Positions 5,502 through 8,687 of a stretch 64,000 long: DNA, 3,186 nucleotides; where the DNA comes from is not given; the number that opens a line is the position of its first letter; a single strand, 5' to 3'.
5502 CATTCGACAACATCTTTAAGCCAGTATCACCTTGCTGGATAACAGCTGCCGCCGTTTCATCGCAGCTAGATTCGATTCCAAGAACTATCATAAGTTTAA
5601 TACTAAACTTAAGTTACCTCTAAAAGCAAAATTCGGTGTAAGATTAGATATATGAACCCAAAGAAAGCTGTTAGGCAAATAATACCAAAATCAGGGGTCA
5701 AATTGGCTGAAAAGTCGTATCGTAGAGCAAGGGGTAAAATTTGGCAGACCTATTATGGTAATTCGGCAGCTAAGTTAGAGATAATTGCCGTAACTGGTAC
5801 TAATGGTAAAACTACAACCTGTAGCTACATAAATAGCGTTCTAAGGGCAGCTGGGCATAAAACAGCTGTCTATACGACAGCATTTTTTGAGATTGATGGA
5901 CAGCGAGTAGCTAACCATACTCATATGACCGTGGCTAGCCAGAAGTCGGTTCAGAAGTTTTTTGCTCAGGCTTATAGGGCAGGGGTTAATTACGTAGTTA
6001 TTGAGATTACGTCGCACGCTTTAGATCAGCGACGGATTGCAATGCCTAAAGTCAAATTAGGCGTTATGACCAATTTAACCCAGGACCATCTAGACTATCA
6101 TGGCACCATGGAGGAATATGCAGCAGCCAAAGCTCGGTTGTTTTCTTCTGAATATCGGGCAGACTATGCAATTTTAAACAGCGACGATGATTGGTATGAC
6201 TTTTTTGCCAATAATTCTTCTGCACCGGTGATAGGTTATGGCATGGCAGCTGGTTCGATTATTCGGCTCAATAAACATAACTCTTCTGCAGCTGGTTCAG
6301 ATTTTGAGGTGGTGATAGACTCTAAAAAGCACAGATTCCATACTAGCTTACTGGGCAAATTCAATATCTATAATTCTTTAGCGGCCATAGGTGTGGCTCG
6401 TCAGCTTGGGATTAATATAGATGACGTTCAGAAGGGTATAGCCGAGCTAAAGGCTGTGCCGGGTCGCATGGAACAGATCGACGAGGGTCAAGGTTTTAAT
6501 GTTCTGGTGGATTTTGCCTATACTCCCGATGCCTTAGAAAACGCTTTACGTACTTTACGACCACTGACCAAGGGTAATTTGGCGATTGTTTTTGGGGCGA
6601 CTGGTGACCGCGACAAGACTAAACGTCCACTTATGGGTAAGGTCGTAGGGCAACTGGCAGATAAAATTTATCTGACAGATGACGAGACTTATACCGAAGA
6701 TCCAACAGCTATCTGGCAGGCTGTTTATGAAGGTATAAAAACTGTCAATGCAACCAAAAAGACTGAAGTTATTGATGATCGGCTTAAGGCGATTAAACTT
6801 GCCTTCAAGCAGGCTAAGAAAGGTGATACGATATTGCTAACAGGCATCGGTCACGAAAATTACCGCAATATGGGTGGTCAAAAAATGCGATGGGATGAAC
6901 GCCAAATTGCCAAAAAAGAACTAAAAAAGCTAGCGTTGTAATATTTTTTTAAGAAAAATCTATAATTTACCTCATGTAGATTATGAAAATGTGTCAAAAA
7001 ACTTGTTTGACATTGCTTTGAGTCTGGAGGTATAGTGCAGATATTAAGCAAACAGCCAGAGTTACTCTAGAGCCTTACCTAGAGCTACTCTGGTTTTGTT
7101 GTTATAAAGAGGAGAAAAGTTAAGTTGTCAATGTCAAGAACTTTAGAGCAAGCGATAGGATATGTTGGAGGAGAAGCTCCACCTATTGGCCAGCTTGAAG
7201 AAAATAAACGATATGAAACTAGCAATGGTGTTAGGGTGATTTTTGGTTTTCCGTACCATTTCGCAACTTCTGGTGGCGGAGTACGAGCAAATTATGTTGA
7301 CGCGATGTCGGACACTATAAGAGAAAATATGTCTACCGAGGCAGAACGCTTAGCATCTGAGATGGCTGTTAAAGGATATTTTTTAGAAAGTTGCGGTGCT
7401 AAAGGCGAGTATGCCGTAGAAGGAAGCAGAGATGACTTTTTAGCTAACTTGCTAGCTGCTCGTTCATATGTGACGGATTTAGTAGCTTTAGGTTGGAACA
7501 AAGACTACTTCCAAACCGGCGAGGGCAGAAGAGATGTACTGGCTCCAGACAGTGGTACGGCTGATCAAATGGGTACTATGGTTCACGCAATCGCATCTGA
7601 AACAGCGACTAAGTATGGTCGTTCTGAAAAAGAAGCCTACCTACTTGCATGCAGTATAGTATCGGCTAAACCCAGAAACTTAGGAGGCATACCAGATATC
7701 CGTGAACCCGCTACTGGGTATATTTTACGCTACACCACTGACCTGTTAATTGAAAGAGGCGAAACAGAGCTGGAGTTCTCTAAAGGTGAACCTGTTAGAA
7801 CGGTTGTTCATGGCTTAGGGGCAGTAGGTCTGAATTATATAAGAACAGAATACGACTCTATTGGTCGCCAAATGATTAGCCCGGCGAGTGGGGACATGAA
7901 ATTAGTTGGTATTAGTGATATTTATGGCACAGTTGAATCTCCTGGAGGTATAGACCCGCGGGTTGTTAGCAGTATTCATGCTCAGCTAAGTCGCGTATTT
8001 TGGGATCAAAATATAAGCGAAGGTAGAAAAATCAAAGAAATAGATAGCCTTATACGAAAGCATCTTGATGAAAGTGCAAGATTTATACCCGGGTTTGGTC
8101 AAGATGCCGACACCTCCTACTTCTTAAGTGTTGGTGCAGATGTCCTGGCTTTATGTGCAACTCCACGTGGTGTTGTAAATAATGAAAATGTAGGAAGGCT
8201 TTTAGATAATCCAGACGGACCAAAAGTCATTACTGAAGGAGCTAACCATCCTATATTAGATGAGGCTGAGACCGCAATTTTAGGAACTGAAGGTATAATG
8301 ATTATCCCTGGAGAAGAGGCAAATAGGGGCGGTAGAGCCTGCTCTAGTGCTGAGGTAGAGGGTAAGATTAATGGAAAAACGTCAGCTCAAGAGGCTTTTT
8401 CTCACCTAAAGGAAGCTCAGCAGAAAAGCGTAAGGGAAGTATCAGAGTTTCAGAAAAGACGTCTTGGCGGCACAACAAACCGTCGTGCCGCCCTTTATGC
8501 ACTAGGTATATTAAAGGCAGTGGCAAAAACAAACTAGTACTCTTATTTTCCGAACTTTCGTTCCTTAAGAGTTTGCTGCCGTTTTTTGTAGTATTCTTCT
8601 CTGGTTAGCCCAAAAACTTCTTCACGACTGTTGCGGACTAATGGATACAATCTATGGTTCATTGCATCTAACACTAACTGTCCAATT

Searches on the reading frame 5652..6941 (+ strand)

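Call 19: search_protein_families(library=pfam, proteins=[window:5652-6941:+], max_evalue=0.00001)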
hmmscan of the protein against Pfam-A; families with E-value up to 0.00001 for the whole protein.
window:5652-6941:+ (429 aa): 2 families
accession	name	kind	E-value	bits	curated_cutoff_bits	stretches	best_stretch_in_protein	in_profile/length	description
PF08245.18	Mur_ligase_M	-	2.8e-51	174.8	24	1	47-249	1-200/200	Mur ligase middle domain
PF02875.26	Mur_ligase_C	-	1.4e-29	103.9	28.4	1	271-398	1-125/127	Mur ligase, glutamate ligase domain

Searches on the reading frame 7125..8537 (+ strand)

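Call 19: search_protein_families(library=pfam, proteins=[window:7125-8537:+], max_evalue=0.00001)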
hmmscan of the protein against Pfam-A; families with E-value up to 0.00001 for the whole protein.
window:7125-8537:+ (470 aa): 1 family
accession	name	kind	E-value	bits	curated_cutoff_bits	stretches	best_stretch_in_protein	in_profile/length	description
PF00208.27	ELFV_dehydrog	-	5.1e-22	79.2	23.4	1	187-447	1-218/241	Glutamate/Leucine/Phenylalanine/Valine dehydrogenase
